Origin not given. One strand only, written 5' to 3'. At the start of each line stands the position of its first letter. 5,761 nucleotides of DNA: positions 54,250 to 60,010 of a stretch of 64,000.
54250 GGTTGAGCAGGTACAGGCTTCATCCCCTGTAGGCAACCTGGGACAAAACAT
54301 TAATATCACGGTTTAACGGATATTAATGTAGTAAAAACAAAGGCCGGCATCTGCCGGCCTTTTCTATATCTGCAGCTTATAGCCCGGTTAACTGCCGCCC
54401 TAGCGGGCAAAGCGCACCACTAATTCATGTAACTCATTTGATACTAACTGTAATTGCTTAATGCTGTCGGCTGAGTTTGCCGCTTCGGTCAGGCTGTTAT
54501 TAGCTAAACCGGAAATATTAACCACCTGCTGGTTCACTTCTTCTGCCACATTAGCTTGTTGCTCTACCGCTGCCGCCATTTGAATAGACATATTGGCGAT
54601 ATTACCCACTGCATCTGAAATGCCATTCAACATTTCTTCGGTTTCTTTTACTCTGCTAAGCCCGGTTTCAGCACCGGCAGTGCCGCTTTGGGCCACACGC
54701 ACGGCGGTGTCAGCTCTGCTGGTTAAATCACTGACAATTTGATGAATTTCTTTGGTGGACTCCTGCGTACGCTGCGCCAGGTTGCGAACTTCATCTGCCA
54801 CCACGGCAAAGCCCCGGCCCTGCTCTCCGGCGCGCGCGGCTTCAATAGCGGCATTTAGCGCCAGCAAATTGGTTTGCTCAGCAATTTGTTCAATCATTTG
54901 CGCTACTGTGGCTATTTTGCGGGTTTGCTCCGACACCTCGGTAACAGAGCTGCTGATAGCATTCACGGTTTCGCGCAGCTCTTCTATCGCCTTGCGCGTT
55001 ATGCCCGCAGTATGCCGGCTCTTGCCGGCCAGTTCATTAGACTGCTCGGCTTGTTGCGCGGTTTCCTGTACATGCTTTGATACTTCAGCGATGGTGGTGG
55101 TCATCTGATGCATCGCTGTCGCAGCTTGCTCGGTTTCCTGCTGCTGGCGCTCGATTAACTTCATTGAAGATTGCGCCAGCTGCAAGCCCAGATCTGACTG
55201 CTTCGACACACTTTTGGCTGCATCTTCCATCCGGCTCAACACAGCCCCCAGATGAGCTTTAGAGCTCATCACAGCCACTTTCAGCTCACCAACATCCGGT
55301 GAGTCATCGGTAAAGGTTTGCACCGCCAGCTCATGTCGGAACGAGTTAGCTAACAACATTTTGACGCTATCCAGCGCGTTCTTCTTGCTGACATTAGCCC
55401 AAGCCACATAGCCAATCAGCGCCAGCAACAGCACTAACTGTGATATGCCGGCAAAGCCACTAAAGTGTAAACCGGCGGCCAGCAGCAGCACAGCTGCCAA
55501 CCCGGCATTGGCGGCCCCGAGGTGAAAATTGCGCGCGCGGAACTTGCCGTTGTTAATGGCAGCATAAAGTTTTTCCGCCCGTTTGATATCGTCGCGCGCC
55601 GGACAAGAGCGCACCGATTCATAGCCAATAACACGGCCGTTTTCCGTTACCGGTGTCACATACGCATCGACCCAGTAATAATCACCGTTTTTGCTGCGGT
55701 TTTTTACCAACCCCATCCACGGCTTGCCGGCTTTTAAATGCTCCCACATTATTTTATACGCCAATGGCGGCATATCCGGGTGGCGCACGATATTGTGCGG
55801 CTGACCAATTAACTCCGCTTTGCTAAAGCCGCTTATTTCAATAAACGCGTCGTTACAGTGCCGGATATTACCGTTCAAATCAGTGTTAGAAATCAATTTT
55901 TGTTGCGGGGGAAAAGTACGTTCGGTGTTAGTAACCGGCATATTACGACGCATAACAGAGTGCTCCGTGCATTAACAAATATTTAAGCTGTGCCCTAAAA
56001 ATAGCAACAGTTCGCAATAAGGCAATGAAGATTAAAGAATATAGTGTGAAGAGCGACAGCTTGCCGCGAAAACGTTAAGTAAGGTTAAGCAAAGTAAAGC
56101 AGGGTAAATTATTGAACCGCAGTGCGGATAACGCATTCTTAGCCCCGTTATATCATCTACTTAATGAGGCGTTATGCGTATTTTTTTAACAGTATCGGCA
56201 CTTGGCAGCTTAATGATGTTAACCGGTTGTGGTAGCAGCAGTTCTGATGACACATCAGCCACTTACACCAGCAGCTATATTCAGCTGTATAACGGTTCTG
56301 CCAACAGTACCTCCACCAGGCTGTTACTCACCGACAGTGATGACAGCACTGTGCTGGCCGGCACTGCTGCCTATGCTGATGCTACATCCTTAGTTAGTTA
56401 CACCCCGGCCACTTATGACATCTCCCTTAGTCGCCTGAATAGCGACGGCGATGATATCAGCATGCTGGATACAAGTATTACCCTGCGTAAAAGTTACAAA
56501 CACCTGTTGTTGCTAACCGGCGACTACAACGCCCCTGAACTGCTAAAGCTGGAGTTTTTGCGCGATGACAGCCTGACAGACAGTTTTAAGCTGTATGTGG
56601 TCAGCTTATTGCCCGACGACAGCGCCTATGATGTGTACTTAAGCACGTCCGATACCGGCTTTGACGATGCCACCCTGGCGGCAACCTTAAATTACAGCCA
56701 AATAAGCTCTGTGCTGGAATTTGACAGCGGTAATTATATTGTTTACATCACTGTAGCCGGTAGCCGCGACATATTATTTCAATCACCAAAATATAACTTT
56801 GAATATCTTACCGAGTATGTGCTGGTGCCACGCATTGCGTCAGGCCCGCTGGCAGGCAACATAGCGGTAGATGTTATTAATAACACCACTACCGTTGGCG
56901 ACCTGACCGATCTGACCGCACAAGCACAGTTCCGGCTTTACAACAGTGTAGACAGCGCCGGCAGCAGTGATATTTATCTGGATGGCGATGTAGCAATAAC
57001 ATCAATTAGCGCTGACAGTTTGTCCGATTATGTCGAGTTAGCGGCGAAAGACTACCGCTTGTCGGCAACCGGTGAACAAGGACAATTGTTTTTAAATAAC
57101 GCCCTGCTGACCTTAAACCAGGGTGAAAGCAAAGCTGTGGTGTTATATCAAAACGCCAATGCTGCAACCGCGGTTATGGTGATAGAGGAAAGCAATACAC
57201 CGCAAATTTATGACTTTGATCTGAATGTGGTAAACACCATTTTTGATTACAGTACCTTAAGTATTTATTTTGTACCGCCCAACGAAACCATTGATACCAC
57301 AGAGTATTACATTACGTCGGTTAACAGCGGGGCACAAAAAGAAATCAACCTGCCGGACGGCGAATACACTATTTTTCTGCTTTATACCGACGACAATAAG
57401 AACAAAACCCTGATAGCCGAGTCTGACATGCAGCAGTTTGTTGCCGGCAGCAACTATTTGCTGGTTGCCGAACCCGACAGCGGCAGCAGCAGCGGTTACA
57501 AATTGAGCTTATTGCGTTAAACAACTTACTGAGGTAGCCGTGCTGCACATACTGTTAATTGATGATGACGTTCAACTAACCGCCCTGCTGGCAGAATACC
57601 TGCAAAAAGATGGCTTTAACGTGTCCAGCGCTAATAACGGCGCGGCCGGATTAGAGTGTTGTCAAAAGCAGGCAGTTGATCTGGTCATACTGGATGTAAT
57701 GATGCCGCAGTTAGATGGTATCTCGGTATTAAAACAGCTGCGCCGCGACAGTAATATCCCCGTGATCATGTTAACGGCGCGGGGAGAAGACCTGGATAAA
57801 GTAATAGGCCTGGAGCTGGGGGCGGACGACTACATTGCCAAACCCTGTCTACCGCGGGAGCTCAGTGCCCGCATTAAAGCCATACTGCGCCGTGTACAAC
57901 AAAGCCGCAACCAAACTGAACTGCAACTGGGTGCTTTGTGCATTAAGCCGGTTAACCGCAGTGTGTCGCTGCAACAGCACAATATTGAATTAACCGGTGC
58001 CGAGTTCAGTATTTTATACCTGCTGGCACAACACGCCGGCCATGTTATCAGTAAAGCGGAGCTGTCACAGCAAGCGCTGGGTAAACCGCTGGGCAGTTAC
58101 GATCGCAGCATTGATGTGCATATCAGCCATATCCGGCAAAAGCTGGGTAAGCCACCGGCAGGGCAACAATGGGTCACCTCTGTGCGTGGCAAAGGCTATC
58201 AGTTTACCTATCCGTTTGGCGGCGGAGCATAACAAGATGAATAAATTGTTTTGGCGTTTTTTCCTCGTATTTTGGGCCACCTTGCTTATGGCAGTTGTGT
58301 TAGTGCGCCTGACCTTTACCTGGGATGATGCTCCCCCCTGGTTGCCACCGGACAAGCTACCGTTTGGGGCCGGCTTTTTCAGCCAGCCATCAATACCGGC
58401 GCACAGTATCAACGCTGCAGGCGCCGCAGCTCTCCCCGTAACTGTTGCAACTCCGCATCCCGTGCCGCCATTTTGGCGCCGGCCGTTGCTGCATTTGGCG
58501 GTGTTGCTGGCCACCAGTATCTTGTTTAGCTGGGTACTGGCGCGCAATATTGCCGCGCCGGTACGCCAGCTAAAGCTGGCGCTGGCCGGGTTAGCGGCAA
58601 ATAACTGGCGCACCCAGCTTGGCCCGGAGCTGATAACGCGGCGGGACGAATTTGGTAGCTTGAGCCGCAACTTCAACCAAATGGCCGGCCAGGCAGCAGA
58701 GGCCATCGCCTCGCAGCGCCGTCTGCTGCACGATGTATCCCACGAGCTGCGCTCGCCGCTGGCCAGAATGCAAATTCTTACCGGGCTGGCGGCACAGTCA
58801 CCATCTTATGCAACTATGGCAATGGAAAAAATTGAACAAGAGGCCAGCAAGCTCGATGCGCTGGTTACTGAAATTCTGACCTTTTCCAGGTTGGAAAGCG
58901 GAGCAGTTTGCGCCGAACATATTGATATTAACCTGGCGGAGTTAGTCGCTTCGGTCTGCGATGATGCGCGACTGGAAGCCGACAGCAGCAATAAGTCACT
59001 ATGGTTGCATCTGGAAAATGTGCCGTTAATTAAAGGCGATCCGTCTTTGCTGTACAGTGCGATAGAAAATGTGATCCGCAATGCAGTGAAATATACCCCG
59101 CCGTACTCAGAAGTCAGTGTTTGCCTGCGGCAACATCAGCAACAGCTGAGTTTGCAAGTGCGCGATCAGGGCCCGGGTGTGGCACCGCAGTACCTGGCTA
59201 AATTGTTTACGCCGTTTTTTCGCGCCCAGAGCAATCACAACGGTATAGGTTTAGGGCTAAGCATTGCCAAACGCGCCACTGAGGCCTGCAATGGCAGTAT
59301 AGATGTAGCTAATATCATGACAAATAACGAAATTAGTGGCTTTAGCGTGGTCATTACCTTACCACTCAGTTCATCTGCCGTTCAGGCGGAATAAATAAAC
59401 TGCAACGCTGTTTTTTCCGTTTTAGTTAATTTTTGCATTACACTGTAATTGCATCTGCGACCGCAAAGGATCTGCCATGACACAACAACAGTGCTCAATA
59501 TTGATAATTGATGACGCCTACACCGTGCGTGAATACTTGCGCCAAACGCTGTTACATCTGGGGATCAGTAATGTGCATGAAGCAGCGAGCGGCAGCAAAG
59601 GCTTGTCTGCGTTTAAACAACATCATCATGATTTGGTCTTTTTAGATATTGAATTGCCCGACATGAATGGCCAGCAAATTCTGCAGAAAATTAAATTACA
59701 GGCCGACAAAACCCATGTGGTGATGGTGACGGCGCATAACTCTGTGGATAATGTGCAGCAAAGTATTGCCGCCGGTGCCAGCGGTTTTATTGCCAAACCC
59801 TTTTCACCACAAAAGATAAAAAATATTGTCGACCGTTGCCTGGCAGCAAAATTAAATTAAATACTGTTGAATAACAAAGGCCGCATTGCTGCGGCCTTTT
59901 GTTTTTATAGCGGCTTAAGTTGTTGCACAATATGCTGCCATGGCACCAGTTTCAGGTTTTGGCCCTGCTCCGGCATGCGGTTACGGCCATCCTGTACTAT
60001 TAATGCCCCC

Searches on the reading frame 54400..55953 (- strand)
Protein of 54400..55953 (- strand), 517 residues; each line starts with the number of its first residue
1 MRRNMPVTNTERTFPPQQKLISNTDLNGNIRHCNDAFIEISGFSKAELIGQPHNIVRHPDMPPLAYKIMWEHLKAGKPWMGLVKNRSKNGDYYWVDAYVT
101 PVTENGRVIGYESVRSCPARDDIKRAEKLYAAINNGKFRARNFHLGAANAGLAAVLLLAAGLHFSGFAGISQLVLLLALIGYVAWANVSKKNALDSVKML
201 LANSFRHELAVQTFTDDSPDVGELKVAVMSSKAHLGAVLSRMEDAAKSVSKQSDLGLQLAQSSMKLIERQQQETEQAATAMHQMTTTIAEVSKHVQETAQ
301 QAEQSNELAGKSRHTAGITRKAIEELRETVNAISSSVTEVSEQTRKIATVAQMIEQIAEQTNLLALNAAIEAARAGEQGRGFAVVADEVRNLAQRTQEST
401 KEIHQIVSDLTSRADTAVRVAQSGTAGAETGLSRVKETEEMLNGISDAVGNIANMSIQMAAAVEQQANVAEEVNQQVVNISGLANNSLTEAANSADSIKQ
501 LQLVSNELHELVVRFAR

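Call 60: search_protein_families(library=pfam, proteins=[window:54400-55953:-], max_evalue=0.00001)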
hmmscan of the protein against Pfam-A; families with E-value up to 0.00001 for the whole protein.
window:54400-55953:- (517 aa): 4 families
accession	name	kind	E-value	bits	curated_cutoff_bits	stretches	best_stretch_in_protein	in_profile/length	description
PF00015.26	MCPsignal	-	2.6e-45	154.8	34.6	1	308-482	3-170/172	Methyl-accepting chemotaxis protein (MCP) signalling domain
PF08447.18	PAS_3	-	4.8e-18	65.6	25.6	1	32-114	3-88/89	PAS fold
PF00989.32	PAS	-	2e-11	44.3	22.6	1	24-110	17-105/113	PAS fold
PF13426.13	PAS_9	-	1.9e-10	41.4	27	1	24-110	7-93/103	PAS domain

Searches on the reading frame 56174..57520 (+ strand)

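Call 60: search_protein_families(library=pfam, proteins=[window:56174-57520:+], max_evalue=0.00001)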
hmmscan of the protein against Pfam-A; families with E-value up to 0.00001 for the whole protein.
window:56174-57520:+ (448 aa): 1 family
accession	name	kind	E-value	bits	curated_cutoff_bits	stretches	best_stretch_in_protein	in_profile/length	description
PF14344.12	DUF4397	-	1.6e-16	61.4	30.6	1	251-364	1-118/119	Domain of unknown function (DUF4397)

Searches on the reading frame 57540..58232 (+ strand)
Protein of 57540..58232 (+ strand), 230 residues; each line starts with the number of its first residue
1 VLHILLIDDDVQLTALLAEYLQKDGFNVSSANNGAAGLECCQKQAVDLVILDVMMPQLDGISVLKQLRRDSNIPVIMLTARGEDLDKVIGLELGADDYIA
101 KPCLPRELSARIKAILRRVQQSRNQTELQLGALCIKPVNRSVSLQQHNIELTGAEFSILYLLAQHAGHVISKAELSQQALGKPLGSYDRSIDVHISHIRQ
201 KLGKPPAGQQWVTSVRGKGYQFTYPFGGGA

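Call 60: search_protein_families(library=pfam, proteins=[window:57540-58232:+], max_evalue=0.00001)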
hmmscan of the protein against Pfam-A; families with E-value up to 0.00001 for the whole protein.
window:57540-58232:+ (230 aa): 2 families
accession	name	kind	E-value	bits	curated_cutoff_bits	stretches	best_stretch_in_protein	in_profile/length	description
PF00072.30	Response_reg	-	4.9e-31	107.6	30.2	1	4-113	1-111/111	Response regulator receiver domain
PF00486.34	Trans_reg_C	-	1.7e-20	73.3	26.2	1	147-222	2-77/77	Transcriptional regulatory protein, C terminal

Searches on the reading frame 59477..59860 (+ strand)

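Call 60: search_protein_families(library=pfam, proteins=[window:59477-59860:+], max_evalue=0.00001)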
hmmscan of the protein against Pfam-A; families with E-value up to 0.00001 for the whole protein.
window:59477-59860:+ (127 aa): 1 family
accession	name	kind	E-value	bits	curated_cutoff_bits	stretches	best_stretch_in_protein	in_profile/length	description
PF00072.30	Response_reg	-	9.5e-31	106.7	30.2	1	8-118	1-110/111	Response regulator receiver domain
